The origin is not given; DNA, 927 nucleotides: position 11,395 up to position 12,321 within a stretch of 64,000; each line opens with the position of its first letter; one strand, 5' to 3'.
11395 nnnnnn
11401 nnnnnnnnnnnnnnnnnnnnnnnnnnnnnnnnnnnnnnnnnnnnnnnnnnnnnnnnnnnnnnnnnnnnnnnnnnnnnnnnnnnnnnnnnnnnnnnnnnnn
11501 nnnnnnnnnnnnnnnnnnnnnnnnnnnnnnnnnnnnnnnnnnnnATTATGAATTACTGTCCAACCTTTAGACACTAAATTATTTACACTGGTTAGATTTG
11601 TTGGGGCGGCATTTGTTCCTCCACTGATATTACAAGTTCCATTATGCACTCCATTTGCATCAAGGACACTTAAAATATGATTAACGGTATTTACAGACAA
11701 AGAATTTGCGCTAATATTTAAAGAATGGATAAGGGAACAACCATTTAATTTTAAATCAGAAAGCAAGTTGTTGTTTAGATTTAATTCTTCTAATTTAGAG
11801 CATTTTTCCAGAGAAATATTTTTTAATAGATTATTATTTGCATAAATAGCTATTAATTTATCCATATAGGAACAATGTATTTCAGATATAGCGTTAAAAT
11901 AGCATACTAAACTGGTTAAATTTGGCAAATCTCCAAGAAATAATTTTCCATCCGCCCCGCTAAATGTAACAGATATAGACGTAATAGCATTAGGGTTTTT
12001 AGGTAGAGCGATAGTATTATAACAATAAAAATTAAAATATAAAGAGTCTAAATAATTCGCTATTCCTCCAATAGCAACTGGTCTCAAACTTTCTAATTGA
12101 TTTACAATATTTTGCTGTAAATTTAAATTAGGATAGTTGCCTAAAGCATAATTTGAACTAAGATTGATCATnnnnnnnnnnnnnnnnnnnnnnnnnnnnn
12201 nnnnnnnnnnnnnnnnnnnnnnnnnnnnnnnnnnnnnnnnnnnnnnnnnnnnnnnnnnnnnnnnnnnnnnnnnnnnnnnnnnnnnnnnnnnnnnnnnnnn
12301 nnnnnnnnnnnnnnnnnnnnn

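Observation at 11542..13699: Tandem family of three LRR paralogues with a shared C-terminal module, one copy split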

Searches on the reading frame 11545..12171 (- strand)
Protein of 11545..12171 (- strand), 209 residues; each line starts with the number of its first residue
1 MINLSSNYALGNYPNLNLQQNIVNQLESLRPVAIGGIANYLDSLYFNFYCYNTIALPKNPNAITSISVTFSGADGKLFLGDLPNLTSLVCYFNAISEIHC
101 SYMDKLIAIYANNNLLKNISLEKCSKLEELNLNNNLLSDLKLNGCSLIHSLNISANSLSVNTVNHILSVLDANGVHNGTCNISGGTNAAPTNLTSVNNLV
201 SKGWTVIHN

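Call 8: search_protein_families(library=pfam, proteins=[window:11545-12171:-], max_evalue=0.1)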
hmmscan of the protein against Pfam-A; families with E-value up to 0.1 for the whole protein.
window:11545-12171:- (209 aa): 1 family
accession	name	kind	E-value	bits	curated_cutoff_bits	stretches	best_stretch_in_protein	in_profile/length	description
PF12799.13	LRR_4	-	0.00026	21.6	27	1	106-141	3-40/44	Leucine Rich repeats (2 copies)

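Call 12: find_homologous_proteins(query=A2, max_evalue=0.001)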
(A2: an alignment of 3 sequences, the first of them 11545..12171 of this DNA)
Query A2 (3 sequences) (209 aa, profile of the alignment): 22 proteins with E <= 0.001 among 8000 candidates.
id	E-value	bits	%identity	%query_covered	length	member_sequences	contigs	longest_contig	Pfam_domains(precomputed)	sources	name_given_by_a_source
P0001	4.8e-97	342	38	44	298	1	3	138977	PF12799.14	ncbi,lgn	-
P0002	2.4e-89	317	100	100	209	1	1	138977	-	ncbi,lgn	-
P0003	1.8e-56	209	30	61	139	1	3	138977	-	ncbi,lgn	-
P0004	6.7e-23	100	35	62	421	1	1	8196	PF12799.14,PF13855.13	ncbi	-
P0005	6.5e-19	87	36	45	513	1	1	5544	PF00801.27,PF12799.14,PF13855.13,PF18911.7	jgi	jgi:PKD repeat protein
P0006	1.3e-15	76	40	35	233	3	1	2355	-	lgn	-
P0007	1.8e-14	72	31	61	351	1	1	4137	-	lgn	-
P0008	6.1e-14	70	34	54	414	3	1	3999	-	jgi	-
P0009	1.6e-12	66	30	40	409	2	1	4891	PF12799.14,PF23952.2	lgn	-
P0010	2.0e-10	59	34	56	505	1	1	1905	PF00801.27,PF23247.2,PF18911.7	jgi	-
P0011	1.2e-9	56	42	25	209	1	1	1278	-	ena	-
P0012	1.4e-8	53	25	45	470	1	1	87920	PF13516.13,PF12799.14,PF13855.13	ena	-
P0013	1.6e-6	46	28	29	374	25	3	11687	PF12799.14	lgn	-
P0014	2.5e-6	45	29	33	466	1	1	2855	PF07603.18,PF12799.14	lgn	-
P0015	3.2e-6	45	29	45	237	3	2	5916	-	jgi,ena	-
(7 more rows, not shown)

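Call 13: find_encoding_contigs(protein=P0003, flank=6000, max_places=6)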
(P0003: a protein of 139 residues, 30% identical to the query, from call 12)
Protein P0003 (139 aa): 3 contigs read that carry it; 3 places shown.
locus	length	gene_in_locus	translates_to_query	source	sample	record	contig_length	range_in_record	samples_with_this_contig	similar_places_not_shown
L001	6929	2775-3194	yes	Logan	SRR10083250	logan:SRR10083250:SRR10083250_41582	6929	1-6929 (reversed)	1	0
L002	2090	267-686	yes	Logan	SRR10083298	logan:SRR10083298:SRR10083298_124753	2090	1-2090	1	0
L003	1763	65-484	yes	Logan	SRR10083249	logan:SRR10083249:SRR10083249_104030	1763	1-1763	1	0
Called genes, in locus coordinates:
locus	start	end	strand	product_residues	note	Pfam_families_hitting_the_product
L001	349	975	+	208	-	-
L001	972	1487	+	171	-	PF12850:Metallophos_2 (weak)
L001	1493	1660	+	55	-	-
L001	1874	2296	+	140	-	-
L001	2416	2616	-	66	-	-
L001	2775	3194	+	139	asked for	-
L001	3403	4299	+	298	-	PF12799:LRR_4 (faint)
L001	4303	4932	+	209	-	-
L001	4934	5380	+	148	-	-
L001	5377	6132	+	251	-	PF00959:Phage_lysozyme (weak)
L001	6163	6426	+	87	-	-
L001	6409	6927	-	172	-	?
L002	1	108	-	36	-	?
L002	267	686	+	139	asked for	-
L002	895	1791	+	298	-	PF12799:LRR_4 (faint)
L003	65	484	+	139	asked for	-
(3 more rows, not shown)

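Call 18: search_protein_families(library=phrogs, proteins=[window:11545-12171:-], max_evalue=0.001)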
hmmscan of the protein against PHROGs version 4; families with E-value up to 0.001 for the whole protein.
window:11545-12171:- (209 aa): 1 family
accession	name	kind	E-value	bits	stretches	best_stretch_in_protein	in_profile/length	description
phrog_7816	-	unknown function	0.00014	21.3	1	77-167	165-255/739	-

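Call 20: list_cluster_members(proteins=[P0001, P0002, P0003, P0004, P0011, P0015])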
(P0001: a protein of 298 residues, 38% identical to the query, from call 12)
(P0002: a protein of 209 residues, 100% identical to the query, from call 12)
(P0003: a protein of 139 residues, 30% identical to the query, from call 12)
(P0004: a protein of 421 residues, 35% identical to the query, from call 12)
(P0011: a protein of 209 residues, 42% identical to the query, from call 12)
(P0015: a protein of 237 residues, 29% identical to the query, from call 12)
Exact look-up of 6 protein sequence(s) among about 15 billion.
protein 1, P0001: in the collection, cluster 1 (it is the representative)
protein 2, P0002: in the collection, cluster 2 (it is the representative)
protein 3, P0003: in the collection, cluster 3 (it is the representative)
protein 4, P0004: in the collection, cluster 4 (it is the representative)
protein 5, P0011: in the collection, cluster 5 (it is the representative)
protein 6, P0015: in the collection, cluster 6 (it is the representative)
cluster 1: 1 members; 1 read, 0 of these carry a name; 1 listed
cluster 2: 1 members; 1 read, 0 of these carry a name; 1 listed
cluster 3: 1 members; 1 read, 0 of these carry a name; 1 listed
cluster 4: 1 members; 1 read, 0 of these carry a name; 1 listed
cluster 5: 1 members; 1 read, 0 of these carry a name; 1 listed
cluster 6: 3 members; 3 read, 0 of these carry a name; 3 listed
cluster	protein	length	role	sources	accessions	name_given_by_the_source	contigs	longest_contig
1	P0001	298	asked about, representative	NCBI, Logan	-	-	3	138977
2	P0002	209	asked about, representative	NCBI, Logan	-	-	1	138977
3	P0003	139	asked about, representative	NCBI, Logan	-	-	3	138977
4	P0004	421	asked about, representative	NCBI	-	-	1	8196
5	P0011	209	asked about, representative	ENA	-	-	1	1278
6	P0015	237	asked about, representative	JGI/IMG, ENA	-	-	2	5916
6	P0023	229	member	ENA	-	-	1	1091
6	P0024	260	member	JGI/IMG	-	-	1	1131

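Call 21: find_encoding_contigs(protein=P0004, flank=8000, max_places=3)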
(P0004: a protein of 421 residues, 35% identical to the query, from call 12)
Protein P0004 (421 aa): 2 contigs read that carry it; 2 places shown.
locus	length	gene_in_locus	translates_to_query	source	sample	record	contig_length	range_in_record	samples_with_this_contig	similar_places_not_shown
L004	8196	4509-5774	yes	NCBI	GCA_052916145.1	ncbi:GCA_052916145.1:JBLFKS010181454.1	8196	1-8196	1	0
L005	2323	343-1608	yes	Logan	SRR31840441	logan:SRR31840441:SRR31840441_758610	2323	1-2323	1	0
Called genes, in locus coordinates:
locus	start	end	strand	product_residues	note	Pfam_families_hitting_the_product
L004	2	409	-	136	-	?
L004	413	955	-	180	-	-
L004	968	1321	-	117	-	-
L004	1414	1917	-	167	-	-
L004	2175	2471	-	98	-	-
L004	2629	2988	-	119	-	-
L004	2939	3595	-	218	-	-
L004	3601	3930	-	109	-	-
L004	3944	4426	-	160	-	PF00847:AP2 (weak)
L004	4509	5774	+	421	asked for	PF12799:LRR_4 (faint), PF13855:LRR_8 (faint)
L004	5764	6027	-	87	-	-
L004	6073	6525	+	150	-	-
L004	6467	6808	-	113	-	-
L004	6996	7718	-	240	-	-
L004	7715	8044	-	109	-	-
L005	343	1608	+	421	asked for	PF12799:LRR_4 (faint), PF13855:LRR_8 (faint)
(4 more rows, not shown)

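Call 33: predict_structure(alignment_id=A4)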
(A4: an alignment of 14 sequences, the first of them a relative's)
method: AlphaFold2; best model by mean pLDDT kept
length: 209 residues; sequences in the alignment: 14
mean_pLDDT: 77.6   pTM: 0.74
mean pLDDT of the five models: 77.6, 77.6, 76.9, 74.3, 72.1
residues with pLDDT >= 90: 111; 70-90: 30; 50-70: 22; < 50: 46
segments of 3 or more residues with pLDDT < 50: 1-16, 24-45, 49-51
pLDDT, mean of each block of 10 residues (from residue 1): 32 45 44 38 45 56 72 71 87 84 92 93 94 97 95 98 98 98 98 98 98
secondary structure, 60 per line:
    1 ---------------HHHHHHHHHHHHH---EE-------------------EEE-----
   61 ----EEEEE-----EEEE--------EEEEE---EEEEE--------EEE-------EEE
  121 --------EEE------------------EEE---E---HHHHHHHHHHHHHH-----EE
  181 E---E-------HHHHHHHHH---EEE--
elements in order: H16-28 E53-55 E65-69 E75-78 E87-91 E95-99 E108-110 E118-120 E129-131 E150-152 H160-173 E179-181 H193-201 E205-207

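Call 36: fold_search(model_id=the predicted structure, library=pdb)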
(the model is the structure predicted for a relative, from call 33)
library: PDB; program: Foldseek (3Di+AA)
matches with E <= 10: 475; with E <= 0.001: 0
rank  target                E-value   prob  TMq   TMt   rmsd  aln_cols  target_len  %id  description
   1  7v8g_A                3.6e-03  1.00  0.47  0.43   9.5       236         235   16  Crystal structure of HOIP RING1 domain bound to IpaH1.4 LRR domain (released 2022-03-30)
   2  6obn_C                4.2e-03  1.00  0.50  0.38   7.5       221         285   15  The crystal structure of coexpressed SDS22:PP1 complex (released 2019-09-18)
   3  9jta_B                4.6e-03  1.00  0.47  0.43   9.6       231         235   17  Crystal structure of RNF213 RING domain bound to IpaH1.4 LRR domain (released 2025-05-07)
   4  9ijj_4O               5.1e-03  1.00  0.48  0.24   6.5       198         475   15  In situ structure of the central apparatus in mouse sperm axoneme. (released 2025-06-04)
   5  1gwb_B                6.9e-03  1.00  0.39  0.30   6.6       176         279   19  STRUCTURE OF GLYCOPROTEIN 1B (released 2003-02-06)
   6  4fmz_B                8.4e-03  1.00  0.44  0.29   7.9       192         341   14  Crystal structure of an internalin (inlF) from Listeria monocytogenes str. 4b F2365 at 1.91 A resolution (released 2012-07-25)
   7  8yn0_H                1.0e-02  0.99  0.43  0.25   7.9       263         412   14  Crystal structure of NRG1C in complex with EDS1-SAG101-(ADPr-ATP) (released 2024-12-11)
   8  4fmz_A                1.2e-02  0.94  0.33  0.23   8.8       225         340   14  Crystal structure of an internalin (inlF) from Listeria monocytogenes str. 4b F2365 at 1.91 A resolution (released 2012-07-25)
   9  1ook_G                1.5e-02  1.00  0.39  0.29   3.4       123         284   24  Crystal Structure of the Complex of Platelet Receptor GPIb-alpha and Human alpha-Thrombin (released 2003-07-22)
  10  4tzh_A                1.5e-02  1.00  0.47  0.50   8.5       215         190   19  Structure of Leptospira interrogans LRR protein LIC12234 (released 2015-06-03)
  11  4nkh_C                1.7e-02  1.00  0.47  0.43   9.6       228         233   17  Crystal structure of SspH1 LRR domain (released 2013-12-11)
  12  7v8e_A                1.8e-02  1.00  0.53  0.47   8.3       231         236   18  Crystal structure of IpaH1.4 LRR domain bound to HOIL-1L UBL domain. (released 2022-03-30)
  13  9g09_B                1.8e-02  0.98  0.40  0.37   8.3       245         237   14  Structure of human RNF213 bound to the secreted effector IpaH2.5 from Shigella flexneri (released 2025-04-16)
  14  4nkh_E                2.0e-02  1.00  0.51  0.46   9.4       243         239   12  Crystal structure of SspH1 LRR domain (released 2013-12-11)
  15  4nkg_A                2.1e-02  0.99  0.40  0.36  11.0       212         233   16  Crystal structure of SspH1 LRR domain in complex PKN1 HR1b domain (released 2013-12-11)
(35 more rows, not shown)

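Call 45: find_related_loci(query=A2, collection=viral_contigs, flank=8000)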
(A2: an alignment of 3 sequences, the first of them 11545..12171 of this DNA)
Query A2 (209 aa) in viral_contigs; peptide patterns used: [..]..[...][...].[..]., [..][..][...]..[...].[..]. (x = any residue, [..] = any of these).
93 stretches matched a pattern; 26 encode a relative of the query (tblastn E <= 1e-3); 26 distinct loci.
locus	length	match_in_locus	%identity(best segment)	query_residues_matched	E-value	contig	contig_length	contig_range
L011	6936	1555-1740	50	150-209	5e-11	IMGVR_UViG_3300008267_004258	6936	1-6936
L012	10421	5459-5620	48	153-206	2e-9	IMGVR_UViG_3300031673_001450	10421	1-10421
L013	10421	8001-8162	48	153-206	2e-9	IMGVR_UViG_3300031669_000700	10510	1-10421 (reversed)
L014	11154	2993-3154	50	158-209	7e-9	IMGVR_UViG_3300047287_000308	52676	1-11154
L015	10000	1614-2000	29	81-206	1e-8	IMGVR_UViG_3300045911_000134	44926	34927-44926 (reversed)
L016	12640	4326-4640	33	120-206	2e-8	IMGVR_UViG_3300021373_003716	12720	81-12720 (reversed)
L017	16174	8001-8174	45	157-209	4e-8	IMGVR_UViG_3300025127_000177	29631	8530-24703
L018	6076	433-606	43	157-209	7e-8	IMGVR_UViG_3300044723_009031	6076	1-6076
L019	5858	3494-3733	36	131-209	9e-8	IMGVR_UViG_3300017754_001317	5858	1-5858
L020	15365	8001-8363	30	95-206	1e-7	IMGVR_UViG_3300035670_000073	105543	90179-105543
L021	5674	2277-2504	33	137-208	1e-7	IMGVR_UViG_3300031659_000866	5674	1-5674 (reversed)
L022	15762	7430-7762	35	100-207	2e-7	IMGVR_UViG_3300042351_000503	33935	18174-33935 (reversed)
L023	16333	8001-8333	35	100-207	2e-7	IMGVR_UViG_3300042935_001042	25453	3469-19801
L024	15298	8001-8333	35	100-207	2e-7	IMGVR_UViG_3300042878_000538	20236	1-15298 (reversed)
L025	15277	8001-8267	34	130-206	2e-7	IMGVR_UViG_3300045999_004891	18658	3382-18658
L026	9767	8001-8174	43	157-209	4e-7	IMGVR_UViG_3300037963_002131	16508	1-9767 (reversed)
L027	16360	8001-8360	28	88-206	4e-7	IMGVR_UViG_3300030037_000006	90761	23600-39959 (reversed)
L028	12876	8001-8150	42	158-207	1e-6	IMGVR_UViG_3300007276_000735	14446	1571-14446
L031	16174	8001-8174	40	157-209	2e-6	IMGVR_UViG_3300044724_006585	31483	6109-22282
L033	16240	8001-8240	35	131-209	2e-6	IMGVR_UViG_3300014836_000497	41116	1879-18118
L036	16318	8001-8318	34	112-209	6e-6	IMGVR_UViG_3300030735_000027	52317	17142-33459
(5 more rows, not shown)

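Call 48: search_protein_families(library=phrogs, proteins=[L014:1631-3853:+, L015:132-2000:+, L019:2705-3733:+, L025:6546-8276:+, L026:5319-8177:+, L036:6306-8318:+, L012:4412-5632:+, L017:6960-8177:+, L022:6848-7768:+, P0004], max_evalue=0.001)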
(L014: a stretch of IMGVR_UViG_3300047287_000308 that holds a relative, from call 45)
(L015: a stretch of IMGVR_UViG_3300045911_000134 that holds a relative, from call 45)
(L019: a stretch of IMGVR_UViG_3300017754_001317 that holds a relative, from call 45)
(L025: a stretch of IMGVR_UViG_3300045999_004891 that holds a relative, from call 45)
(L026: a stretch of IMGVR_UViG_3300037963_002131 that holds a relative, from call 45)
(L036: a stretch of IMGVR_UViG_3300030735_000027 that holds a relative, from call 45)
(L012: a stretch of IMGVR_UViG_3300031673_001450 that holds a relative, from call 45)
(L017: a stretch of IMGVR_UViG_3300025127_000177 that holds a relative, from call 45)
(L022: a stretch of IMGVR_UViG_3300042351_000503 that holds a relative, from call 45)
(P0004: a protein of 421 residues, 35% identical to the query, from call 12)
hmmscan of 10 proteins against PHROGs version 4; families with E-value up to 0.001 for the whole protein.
L014:1631-3853:+ (741 aa): 3 families
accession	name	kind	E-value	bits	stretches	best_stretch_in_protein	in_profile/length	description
phrog_34853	-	unknown function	3e-37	129.4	2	359-508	401-553/555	-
phrog_10356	-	head and packaging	4.4e-26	92.3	1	513-737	377-638/852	virion structural protein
phrog_11772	-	unknown function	7.4e-10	39.8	1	647-722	175-244/246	-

L015:132-2000:+ (623 aa): 0 families

L019:2705-3733:+ (343 aa): 0 families

L025:6546-8276:+ (577 aa): 0 families

L026:5319-8177:+ (953 aa): 2 families
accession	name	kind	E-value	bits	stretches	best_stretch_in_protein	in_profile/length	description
phrog_34853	-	unknown function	7.9e-26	91.7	4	678-738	402-460/555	-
phrog_5939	-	tail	5.7e-18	65.8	1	7-145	350-490/801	tail protein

L036:6306-8318:+ (671 aa): 0 families

L012:4412-5632:+ (407 aa): 2 families
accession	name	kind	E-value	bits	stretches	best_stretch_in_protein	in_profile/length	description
phrog_34853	-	unknown function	3.2e-36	126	3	260-405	402-552/555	-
phrog_22899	-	unknown function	1.5e-06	26.8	0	124-361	957-1190/1857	-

L017:6960-8177:+ (406 aa): 1 family
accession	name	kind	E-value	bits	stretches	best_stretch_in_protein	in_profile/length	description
phrog_34853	-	unknown function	9.9e-26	91.4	2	247-405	398-553/555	-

L022:6848-7768:+ (307 aa): 1 family
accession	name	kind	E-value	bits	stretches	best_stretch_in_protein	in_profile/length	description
phrog_7653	-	unknown function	0.00054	19.4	1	159-292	53-182/782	-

P0004 (421 aa): 2 families
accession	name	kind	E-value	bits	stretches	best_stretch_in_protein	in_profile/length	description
phrog_7816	-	unknown function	3.7e-22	79.4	2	223-373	99-252/739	-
phrog_6688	-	unknown function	7.8e-05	22.5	1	224-307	437-526/681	-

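Call 51: search_protein_families(library=phrogs, proteins=[L014:146-1012:+, L014:3862-5256:+, L017:5883-6953:+, L020:4490-7138:+, L022:5826-6839:+, L022:1079-4930:+, L026:2443-5319:+, L031:5587-6855:+, L031:3803-5587:+, L025:8283-9620:+], max_evalue=0.0001)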
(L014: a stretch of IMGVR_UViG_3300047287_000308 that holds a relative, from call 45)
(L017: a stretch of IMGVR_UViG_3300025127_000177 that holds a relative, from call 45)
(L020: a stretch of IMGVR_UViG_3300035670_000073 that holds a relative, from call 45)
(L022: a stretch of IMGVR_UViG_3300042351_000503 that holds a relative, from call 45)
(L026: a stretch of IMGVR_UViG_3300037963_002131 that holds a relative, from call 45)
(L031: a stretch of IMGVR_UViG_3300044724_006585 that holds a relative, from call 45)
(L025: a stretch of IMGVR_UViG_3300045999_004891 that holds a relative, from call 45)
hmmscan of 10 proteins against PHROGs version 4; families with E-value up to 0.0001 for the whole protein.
L014:146-1012:+ (289 aa): 0 families

L014:3862-5256:+ (465 aa): 0 families

L017:5883-6953:+ (357 aa): 1 family
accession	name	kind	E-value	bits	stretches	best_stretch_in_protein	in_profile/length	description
phrog_182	-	moron, auxiliary metabolic gene and host takeover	3e-193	642.5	1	3-357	5-359/359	photosystem II D1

L020:4490-7138:+ (883 aa): 19 families
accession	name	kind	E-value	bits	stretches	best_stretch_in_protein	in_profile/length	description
phrog_366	-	tail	1.5e-11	45.4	1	267-336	330-388/474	tail fiber protein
phrog_5073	-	tail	3.7e-11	43.8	1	267-406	300-437/519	tail fiber protein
phrog_26246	-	tail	9.7e-10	39.1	1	267-322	110-168/329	tail protein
phrog_6320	-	tail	5.8e-09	36.3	1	266-323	145-202/745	tail fiber protein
phrog_29268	-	unknown function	1.2e-08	34.6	1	264-445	285-466/653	-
phrog_18350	-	tail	2e-08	35.2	0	269-321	113-166/253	tail fiber protein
phrog_26346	-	unknown function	6.5e-08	32.7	1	267-361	211-299/659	-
phrog_3904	-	tail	2.8e-07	30.2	0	269-315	229-279/1086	tail fiber protein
phrog_38766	-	head and packaging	3.1e-07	30.3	1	269-325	108-164/478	virion structural protein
phrog_10972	-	tail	4.4e-07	30.7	1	266-322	156-212/343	tail fiber protein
phrog_32409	-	tail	5.6e-07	29.2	1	262-323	180-241/884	tail fiber protein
phrog_1658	-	unknown function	6.9e-07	30.2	1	269-322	48-107/239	-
phrog_1806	-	tail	1.3e-06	28.9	1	267-324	148-203/276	collagen like minor tail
phrog_8745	-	tail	1.9e-06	26.5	1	266-322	1379-1435/1803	tail fiber protein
phrog_26654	-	unknown function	5.3e-06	27.1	0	268-321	98-151/360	-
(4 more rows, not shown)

L022:5826-6839:+ (338 aa): 1 family
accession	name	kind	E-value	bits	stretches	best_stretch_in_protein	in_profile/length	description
phrog_4417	-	unknown function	9.1e-57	193.4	1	4-325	1-286/293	-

L022:1079-4930:+ (1284 aa): 0 families

L026:2443-5319:+ (959 aa): 14 families
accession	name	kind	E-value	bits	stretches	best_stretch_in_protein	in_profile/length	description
phrog_29288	-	unknown function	2.8e-113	380.7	3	371-853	343-803/1558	-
phrog_17885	-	tail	7.6e-39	134.4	3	547-637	673-762/1002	tail fiber protein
phrog_9851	-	tail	4.8e-25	88.5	2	244-616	317-630/1092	tail fiber protein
phrog_3442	-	unknown function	9e-24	82.9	2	287-372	1023-1115/3967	-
phrog_5342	-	tail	2.1e-20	72.3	1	490-799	1625-1919/3319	tail fiber protein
phrog_32829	-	tail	1.1e-15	57.9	1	14-136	9-119/840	tail fiber protein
phrog_13163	-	tail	3.1e-15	56.2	1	768-800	826-858/976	baseplate wedge subunit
phrog_13518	-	unknown function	3.3e-13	49.6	1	12-154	11-142/1230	-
phrog_32294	-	tail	2e-06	25.8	0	765-799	713-747/2435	baseplate wedge subunit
phrog_19601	-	tail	2.2e-06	26.1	0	767-800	933-966/2043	baseplate wedge subunit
phrog_2710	-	tail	2.5e-06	27.2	1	15-136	16-117/781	tail fiber protein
phrog_28766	-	tail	3.6e-06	26.6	1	95-136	73-114/472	tail fiber protein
phrog_13481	-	tail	5.5e-06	26.6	1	14-147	25-142/596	tail fiber protein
phrog_21412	-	tail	7.8e-06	24.9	1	14-154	272-393/1452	tail fiber protein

L031:5587-6855:+ (423 aa): 5 families
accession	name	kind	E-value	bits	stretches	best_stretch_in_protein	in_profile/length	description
phrog_5939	-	tail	1.2e-86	292.9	1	24-422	353-761/801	tail protein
phrog_34853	-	unknown function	8.9e-44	150.9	1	54-279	35-266/555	-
phrog_1419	-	tail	6.3e-16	58.7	1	42-282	395-642/793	tail protein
phrog_11600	-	unknown function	7.6e-16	59.4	1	59-282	70-296/343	-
phrog_18802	-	head and packaging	2e-06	25.6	0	185-259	2122-2198/3007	virion structural protein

L031:3803-5587:+ (595 aa): 4 families
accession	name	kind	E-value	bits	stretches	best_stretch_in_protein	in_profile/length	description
phrog_5939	-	tail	3.9e-94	317.7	2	251-594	396-761/801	tail protein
phrog_34853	-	unknown function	6.7e-26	91.9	2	59-245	72-255/555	-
phrog_4797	-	unknown function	2.7e-08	33.8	1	48-247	212-392/567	-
phrog_1419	-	tail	3.4e-08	33.1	0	414-463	612-658/793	tail protein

L025:8283-9620:+ (446 aa): 1 family
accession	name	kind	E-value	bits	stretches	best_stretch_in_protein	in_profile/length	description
phrog_38559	-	unknown function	4.2e-14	52.8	1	11-145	10-146/754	-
